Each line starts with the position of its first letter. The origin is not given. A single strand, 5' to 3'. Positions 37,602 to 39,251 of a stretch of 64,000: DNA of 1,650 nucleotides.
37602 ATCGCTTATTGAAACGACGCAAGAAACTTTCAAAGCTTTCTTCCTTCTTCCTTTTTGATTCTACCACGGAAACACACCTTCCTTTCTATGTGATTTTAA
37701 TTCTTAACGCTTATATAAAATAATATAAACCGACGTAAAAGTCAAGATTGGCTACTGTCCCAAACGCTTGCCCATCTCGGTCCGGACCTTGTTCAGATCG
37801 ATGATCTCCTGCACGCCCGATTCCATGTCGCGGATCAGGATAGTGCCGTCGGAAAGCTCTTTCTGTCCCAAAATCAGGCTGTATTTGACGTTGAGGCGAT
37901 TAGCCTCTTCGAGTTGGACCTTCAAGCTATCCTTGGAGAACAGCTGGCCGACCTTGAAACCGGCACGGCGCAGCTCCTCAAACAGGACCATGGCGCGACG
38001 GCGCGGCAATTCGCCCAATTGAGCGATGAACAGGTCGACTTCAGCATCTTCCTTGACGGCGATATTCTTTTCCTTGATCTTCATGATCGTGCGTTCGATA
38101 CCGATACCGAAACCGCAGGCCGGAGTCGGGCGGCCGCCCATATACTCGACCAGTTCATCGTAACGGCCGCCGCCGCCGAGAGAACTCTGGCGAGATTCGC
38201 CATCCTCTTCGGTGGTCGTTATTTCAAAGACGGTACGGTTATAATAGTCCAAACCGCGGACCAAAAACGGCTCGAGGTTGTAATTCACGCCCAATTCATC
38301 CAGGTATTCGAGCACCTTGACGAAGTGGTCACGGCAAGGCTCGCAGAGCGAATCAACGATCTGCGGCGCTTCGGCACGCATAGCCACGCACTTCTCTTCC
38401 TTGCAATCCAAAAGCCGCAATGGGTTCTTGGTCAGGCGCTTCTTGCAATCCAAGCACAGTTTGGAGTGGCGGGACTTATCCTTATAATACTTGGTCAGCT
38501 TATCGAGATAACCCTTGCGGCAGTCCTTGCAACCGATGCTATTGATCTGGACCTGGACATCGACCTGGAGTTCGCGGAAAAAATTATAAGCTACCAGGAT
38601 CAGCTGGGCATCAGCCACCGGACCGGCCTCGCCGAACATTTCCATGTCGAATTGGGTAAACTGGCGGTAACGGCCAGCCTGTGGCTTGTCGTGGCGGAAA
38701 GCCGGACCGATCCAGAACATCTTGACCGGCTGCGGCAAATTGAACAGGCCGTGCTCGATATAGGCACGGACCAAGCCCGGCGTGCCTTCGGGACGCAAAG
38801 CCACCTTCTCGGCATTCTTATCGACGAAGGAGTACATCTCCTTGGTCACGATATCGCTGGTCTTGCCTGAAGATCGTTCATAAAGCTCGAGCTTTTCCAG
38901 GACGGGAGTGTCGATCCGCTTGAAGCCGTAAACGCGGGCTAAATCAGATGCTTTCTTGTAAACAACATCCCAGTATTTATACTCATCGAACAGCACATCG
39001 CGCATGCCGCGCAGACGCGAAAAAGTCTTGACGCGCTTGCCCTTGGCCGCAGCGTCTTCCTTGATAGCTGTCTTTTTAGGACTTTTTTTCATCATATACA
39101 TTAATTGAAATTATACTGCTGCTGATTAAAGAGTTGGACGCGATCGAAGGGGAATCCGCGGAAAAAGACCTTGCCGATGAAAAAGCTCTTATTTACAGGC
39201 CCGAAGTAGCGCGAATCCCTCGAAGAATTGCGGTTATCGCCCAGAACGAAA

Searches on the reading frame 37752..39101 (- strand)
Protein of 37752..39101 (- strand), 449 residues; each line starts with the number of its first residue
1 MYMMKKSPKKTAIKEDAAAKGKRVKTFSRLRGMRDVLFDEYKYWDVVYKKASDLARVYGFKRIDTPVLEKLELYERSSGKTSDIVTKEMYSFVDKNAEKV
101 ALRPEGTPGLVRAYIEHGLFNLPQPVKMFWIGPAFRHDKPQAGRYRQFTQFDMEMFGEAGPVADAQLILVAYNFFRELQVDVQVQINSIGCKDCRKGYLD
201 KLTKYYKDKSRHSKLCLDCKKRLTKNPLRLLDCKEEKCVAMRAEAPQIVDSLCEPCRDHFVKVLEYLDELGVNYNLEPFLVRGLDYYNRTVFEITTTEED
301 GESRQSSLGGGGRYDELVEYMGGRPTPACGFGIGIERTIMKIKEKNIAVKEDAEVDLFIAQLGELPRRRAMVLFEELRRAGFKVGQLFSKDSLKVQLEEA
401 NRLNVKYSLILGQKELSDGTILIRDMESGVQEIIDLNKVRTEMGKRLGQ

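Call 53: find_homologous_proteins(query=window:37752-39101:-, max_evalue=1e-50)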
Query window:37752-39101:- (449 aa): 8000 proteins with E <= 1e-50 among 8000 candidates; the best 120 are listed.
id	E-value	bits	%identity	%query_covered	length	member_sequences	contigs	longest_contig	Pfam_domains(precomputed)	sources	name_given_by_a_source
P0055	0.0e+0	1017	100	100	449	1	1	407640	PF13393.12,PF03129.26,PF01409.26,PF00587.31,PF00152.26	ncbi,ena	-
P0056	0.0e+0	1014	100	100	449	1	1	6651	PF13393.12,PF03129.26,PF01409.26,PF00587.31,PF00152.26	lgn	-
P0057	0.0e+0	1011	100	100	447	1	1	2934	PF13393.12,PF03129.26,PF01409.26,PF00587.31,PF00152.26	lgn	-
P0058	1.1e-286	969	94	100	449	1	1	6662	PF13393.12,PF03129.26,PF01409.26,PF00587.31,PF00152.26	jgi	-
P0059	6.5e-272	920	89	100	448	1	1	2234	PF13393.12,PF03129.26,PF01409.26,PF00587.31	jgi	jgi:histidyl-tRNA synthetase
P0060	5.7e-269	910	88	99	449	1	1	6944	PF13393.12,PF03129.26,PF00587.31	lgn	-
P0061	3.8e-258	875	84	100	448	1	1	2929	PF13393.12,PF03129.26,PF01409.26,PF00587.31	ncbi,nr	ncbi:histidine--tRNA ligase [Candidatus Falkowbacteria bacterium]|nr:histidine--tRNA ligase [Candida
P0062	2.3e-250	849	81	99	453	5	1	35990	PF13393.12,PF03129.26,PF00587.31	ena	-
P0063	1.1e-247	840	81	97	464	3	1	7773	PF13393.12,PF03129.26,PF00587.31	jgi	-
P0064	1.1e-239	814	78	99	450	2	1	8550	PF13393.12,PF03129.26,PF00587.31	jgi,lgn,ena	-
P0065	2.7e-234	796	78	98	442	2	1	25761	PF13393.12,PF03129.26,PF00587.31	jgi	jgi:histidyl-tRNA synthetase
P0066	5.0e-234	795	79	98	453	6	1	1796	PF13393.12,PF03129.26,PF01409.26,PF00587.31,PF00152.26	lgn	-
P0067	4.8e-233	792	78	99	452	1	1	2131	PF13393.12,PF03129.26,PF01409.26,PF00587.31,PF00152.26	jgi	jgi:histidyl-tRNA synthetase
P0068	4.3e-232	789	79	97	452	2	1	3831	PF13393.12,PF03129.26,PF01409.26,PF00587.31,PF00152.26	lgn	-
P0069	2.0e-231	787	77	99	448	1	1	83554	PF13393.12,PF03129.26,PF01409.26,PF00587.31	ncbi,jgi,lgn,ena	ncbi:MAG: histidine--tRNA ligase [bacterium]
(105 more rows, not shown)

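Call 54: find_encoding_contigs(protein=P0062, flank=10000, max_places=3)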
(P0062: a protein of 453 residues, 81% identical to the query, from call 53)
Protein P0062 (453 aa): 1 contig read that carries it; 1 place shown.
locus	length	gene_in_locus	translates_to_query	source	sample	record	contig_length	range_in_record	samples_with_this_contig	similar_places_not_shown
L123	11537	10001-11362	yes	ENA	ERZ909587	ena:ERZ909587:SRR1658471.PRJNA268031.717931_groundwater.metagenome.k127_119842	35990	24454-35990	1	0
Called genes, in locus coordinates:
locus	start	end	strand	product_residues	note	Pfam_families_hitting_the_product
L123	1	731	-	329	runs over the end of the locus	PF07478:Dala_Dala_lig_C (faint), PF08443:RimK (weak)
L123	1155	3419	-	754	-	PF01751:Toprim, PF01131:Topoisom_bac, PF01396:Zn_ribbon_Top1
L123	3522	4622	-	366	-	PF02481:DNA_processg_A, PF17782:WHD_DprA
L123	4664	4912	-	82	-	-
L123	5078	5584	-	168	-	PF01195:Pept_tRNA_hydro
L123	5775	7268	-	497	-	PF01926:MMR_HSR1, PF02421:FeoB_N, PF00071:Ras, PF01926:MMR_HSR1, PF02421:FeoB_N, PF04548:AIG1, PF00009:GTP_EFTU, PF14714:KH_dom-like, +9 more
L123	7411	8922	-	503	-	PF03816:LytR_cpsA_psr, PF13399:LytR_C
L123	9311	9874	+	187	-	PF10502:Peptidase_S26, PF00717:Peptidase_S24 (weak)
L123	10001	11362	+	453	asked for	PF13393:tRNA-synt_His, PF00587:tRNA-synt_2b, PF03129:HGTP_anticodon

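Call 55: find_encoding_contigs(protein=P0069, flank=10000, max_places=3)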
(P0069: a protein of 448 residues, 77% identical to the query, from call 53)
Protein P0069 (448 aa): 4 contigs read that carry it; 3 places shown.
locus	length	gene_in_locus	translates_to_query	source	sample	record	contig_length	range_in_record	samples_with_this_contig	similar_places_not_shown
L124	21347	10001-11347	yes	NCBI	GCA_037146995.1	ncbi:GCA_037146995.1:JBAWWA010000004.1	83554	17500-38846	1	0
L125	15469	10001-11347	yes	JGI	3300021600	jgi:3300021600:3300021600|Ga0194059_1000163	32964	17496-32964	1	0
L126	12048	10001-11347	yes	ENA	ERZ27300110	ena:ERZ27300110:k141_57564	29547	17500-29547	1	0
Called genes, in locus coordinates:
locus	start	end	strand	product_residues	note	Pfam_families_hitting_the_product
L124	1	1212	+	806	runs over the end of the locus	PF01588:tRNA_bind, PF03483:B3_4, PF03484:B5, PF17759:tRNA_synthFbeta, PF03147:FDX-ACB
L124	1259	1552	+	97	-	-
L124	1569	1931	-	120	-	-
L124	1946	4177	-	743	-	PF01751:Toprim, PF01131:Topoisom_bac, PF01396:Zn_ribbon_Top1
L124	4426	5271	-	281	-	PF02481:DNA_processg_A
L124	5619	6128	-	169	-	PF01195:Pept_tRNA_hydro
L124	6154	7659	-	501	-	PF01926:MMR_HSR1, PF02421:FeoB_N, PF04548:AIG1 (weak), PF02421:FeoB_N, PF04548:AIG1, PF01926:MMR_HSR1, PF00009:GTP_EFTU, PF14714:KH_dom-like, +7 more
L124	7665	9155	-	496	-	PF03816:LytR_cpsA_psr, PF13399:LytR_C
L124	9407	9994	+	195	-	PF10502:Peptidase_S26, PF00717:Peptidase_S24 (faint)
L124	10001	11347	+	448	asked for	PF01409:tRNA-synt_2d (weak), PF13393:tRNA-synt_His, PF00587:tRNA-synt_2b, PF03129:HGTP_anticodon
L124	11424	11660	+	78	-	-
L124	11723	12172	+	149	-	PF09424:YqeY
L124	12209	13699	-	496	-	PF01564:Spermine_synth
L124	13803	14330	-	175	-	-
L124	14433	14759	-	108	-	-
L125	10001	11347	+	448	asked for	PF01409:tRNA-synt_2d (weak), PF13393:tRNA-synt_His, PF00587:tRNA-synt_2b, PF03129:HGTP_anticodon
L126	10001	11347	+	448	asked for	PF01409:tRNA-synt_2d (weak), PF13393:tRNA-synt_His, PF00587:tRNA-synt_2b, PF03129:HGTP_anticodon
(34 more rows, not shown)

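Call 56: find_encoding_contigs(protein=P0065, flank=10000, max_places=3)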
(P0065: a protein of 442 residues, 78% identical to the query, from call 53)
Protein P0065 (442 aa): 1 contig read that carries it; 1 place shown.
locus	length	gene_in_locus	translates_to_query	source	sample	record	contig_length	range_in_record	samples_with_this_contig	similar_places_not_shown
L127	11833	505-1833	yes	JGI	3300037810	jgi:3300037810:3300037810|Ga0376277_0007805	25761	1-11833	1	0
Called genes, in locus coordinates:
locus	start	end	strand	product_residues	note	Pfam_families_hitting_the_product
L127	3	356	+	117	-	?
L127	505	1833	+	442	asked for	PF13393:tRNA-synt_His, PF00587:tRNA-synt_2b, PF13393:tRNA-synt_His, PF03129:HGTP_anticodon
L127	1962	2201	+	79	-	-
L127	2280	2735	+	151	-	PF09424:YqeY, PF02637:GatB_Yqey (faint)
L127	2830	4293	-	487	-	PF13328:HD_4, PF01966:HD, PF04607:RelA_SpoT, PF02824:TGS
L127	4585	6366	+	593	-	PF18895:T4SS_pilin, PF13205:Big_5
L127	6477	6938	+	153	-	PF18895:T4SS_pilin (weak)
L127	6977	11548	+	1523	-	PF01833:TIG (faint), PF13205:Big_5 (faint), PF00041:fn3 (faint)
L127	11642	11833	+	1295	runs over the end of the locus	PF05345:He_PIG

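Call 57: find_encoding_contigs(protein=P0055, flank=1000, max_places=3)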
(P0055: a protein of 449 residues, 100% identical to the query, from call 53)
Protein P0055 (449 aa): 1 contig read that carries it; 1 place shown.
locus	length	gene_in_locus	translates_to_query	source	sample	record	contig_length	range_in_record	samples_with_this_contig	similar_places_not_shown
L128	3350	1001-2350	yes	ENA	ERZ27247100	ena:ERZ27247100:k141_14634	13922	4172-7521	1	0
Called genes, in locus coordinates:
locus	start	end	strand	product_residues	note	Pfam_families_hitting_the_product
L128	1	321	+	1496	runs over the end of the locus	?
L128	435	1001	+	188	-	PF10502:Peptidase_S26, PF00717:Peptidase_S24 (weak)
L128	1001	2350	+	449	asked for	PF00152:tRNA-synt_2 (faint), PF01409:tRNA-synt_2d (faint), PF13393:tRNA-synt_His, PF00587:tRNA-synt_2b, PF03129:HGTP_anticodon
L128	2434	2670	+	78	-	-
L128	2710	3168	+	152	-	PF09424:YqeY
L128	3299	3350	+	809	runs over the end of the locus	PF21033:RMD1-3 (faint), PF13431:TPR_17 (faint), PF14559:TPR_19 (faint)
